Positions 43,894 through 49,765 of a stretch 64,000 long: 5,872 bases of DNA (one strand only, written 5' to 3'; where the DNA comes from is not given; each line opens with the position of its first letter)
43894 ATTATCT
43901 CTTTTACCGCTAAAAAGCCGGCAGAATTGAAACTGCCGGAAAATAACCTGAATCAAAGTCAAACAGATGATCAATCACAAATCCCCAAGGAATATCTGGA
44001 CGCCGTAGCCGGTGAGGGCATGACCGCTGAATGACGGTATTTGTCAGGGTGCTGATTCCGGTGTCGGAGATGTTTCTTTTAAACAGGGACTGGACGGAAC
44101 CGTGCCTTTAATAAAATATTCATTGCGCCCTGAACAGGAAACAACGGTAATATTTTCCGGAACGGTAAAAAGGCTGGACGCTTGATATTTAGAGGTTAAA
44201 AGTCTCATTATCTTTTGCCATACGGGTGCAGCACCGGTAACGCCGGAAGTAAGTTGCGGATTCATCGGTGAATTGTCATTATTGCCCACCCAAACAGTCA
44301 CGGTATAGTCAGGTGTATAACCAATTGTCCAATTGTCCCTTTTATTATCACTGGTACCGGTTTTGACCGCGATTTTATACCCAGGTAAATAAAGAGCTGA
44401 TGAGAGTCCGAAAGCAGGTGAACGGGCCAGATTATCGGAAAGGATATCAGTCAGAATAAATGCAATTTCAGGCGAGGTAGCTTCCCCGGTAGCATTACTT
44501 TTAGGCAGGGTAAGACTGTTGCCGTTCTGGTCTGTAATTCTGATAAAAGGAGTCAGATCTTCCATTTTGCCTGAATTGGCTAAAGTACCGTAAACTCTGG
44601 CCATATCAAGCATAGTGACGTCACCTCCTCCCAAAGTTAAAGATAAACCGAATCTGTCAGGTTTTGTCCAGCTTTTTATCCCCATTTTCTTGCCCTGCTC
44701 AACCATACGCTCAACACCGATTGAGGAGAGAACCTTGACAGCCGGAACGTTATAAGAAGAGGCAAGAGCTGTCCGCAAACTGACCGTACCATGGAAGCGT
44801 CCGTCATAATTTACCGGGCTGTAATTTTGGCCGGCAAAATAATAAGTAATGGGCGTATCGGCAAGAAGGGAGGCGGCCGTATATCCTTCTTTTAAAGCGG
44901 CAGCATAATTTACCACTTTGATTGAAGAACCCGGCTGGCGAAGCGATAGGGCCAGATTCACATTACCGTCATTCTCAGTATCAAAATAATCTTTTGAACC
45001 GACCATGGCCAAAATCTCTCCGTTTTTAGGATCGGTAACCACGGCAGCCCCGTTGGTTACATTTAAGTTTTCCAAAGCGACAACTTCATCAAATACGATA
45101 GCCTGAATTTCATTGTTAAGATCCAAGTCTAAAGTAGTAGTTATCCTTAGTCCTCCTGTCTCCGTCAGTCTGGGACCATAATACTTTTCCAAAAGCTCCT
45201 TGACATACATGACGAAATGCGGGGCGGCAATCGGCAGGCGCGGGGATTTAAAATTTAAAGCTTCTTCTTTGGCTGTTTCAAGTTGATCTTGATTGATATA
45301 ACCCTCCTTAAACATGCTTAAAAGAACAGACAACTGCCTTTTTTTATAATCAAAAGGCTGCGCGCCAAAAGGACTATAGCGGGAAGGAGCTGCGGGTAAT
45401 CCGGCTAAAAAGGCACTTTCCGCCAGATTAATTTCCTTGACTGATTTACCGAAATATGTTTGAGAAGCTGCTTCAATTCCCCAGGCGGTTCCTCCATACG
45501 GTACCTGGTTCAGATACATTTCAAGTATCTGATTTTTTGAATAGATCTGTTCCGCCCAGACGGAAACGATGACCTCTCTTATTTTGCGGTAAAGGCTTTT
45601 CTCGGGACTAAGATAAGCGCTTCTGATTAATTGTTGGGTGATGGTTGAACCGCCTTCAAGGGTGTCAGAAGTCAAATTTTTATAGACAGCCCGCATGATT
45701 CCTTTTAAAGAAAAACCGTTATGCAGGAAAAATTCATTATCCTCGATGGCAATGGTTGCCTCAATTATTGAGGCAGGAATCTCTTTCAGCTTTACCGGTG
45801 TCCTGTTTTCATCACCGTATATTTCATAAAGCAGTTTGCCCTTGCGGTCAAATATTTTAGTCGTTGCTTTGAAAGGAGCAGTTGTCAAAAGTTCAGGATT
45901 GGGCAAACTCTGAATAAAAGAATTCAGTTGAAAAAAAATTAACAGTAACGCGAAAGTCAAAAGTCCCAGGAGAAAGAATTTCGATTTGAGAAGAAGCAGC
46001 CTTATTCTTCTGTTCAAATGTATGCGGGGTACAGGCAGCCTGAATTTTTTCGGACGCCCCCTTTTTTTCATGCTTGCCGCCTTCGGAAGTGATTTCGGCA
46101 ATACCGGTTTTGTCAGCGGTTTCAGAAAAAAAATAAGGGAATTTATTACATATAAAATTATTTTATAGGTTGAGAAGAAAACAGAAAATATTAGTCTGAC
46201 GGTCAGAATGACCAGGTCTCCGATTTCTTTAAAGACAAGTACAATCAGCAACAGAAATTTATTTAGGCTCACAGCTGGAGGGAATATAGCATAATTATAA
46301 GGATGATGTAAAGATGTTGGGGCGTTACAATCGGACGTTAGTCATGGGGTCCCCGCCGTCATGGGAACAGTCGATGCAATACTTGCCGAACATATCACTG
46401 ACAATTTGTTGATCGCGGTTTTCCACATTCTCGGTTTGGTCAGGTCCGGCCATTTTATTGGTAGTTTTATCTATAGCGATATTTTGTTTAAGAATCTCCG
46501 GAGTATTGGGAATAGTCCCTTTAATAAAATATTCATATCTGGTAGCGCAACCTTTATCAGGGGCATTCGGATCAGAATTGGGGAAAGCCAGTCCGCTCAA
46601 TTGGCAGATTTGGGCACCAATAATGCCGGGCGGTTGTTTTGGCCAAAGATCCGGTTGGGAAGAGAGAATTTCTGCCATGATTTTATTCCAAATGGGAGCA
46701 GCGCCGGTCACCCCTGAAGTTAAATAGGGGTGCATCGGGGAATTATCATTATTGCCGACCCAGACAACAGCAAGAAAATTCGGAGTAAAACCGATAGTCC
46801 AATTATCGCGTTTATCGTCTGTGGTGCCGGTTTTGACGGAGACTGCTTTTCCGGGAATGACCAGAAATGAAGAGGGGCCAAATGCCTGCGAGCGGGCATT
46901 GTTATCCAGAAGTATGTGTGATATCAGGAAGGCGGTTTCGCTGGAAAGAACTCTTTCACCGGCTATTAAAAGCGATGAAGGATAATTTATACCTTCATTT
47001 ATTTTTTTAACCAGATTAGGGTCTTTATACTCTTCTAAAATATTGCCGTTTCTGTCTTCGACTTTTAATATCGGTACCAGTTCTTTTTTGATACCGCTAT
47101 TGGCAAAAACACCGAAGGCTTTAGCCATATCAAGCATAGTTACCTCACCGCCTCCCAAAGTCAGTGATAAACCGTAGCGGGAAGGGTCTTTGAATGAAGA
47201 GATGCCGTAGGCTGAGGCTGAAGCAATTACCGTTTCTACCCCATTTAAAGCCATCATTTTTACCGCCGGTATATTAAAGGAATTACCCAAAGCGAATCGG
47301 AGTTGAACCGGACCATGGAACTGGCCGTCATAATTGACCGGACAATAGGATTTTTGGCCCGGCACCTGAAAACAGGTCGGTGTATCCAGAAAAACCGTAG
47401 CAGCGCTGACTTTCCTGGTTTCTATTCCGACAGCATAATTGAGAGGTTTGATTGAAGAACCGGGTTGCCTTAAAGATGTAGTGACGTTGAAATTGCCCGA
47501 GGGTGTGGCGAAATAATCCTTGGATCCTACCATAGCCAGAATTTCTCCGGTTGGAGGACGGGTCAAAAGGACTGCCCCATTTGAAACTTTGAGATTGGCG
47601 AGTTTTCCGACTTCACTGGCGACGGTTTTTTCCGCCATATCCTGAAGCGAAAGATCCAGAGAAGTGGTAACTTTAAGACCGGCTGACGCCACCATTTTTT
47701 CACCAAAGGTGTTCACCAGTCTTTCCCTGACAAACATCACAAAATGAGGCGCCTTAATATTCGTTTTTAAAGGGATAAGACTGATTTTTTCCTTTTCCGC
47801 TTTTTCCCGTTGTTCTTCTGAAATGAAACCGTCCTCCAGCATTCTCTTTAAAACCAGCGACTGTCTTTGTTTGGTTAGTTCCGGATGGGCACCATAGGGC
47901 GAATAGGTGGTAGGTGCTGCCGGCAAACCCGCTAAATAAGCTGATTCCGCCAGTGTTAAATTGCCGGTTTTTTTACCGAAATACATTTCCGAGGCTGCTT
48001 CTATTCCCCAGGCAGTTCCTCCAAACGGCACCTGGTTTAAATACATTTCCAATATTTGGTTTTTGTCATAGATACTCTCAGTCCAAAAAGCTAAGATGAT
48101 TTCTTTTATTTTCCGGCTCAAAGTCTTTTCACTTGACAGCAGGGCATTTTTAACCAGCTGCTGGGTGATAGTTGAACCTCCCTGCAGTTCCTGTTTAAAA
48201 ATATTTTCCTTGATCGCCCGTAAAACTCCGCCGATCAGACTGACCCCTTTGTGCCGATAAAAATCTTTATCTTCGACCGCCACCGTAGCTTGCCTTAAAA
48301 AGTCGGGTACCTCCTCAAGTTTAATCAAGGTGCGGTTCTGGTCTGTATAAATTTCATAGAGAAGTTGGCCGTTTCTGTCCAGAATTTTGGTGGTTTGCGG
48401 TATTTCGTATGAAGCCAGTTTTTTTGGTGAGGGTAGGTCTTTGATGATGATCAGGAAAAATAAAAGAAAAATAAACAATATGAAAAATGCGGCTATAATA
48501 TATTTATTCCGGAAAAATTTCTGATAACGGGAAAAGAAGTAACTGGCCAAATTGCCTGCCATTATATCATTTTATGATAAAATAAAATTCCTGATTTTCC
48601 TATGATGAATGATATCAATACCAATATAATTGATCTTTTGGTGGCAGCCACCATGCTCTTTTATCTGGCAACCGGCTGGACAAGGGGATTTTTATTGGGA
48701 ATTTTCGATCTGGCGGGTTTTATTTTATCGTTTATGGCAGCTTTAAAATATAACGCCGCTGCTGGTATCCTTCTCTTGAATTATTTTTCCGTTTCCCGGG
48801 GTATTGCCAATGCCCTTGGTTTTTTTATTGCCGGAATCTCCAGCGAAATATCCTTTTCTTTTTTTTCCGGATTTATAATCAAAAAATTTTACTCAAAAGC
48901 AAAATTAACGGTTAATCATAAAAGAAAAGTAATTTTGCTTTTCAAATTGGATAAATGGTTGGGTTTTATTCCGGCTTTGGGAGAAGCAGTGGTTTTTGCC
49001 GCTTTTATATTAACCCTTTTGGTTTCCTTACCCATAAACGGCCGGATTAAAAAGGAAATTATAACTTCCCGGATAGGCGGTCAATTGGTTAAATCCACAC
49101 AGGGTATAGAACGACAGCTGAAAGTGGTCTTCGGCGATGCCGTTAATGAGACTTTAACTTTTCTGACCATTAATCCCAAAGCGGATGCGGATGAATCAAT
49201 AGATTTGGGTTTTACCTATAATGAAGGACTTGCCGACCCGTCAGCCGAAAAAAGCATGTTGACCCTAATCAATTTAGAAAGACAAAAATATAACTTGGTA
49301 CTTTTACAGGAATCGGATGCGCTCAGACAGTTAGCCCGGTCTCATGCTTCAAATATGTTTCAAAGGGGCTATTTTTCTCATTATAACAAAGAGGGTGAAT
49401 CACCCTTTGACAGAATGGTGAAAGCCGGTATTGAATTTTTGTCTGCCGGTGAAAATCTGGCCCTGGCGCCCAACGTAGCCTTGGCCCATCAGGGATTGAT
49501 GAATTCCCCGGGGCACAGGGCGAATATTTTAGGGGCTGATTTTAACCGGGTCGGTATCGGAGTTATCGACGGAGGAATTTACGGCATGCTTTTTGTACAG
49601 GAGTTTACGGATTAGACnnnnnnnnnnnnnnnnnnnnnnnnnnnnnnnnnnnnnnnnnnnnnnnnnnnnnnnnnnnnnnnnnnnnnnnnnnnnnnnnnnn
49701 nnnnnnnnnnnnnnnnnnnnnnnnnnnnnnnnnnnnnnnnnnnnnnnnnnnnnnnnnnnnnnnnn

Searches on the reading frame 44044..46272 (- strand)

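Call 73: search_protein_families(library=pfam, proteins=[window:44044-46272:-], max_evalue=0.00001)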
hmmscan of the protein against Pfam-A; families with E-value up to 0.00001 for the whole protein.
window:44044-46272:- (742 aa): 2 families
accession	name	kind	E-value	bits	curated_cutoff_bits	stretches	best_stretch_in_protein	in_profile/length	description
PF00912.28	Transgly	-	2.8e-58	196.7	27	1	145-320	2-177/178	Transglycosylase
PF00905.27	Transpeptidase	-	5.7e-28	98.4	22.1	1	408-689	1-298/299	Penicillin binding protein transpeptidase domain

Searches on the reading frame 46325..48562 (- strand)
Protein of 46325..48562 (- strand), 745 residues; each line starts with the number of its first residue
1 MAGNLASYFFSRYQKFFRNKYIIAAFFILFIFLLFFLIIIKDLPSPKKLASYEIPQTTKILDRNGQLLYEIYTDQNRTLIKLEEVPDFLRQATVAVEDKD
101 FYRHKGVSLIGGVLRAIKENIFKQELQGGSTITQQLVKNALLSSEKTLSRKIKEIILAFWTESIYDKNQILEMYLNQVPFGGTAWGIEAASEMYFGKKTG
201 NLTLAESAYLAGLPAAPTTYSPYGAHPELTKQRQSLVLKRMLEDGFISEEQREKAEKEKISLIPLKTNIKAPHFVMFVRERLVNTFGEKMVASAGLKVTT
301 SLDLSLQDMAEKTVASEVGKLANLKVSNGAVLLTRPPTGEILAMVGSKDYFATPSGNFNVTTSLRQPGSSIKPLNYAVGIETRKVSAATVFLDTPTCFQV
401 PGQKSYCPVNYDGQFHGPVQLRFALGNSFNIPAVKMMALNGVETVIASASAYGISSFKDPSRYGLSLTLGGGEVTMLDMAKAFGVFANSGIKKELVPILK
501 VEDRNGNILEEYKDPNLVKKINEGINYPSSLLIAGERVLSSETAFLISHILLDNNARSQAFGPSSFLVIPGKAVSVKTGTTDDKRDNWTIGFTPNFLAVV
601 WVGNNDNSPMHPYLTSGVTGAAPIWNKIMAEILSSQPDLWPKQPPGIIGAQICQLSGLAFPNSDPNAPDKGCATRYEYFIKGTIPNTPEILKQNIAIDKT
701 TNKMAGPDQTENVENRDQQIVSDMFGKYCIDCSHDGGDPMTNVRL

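Call 73: search_protein_families(library=pfam, proteins=[window:46325-48562:-], max_evalue=0.00001)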
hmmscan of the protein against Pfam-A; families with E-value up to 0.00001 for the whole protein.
window:46325-48562:- (745 aa): 2 families
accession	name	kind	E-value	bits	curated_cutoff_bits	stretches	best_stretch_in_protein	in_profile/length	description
PF00912.28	Transgly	-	5.4e-61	205.5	27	1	65-241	2-177/178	Transglycosylase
PF00905.27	Transpeptidase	-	2.4e-16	60.3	22.1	1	329-629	1-298/299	Penicillin binding protein transpeptidase domain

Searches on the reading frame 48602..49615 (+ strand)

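Call 73: search_protein_families(library=pfam, proteins=[window:48602-49615:+], max_evalue=0.00001)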
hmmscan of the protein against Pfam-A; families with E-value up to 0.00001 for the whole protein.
window:48602-49615:+ (337 aa): 2 families
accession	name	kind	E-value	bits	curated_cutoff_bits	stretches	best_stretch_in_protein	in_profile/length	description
PF00188.32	CAP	-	7.6e-15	56.2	21.1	1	220-333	1-115/117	Cysteine-rich secretory protein family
PF02674.22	Colicin_V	-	4.5e-08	33.6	29.3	1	10-158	1-135/144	Colicin V production protein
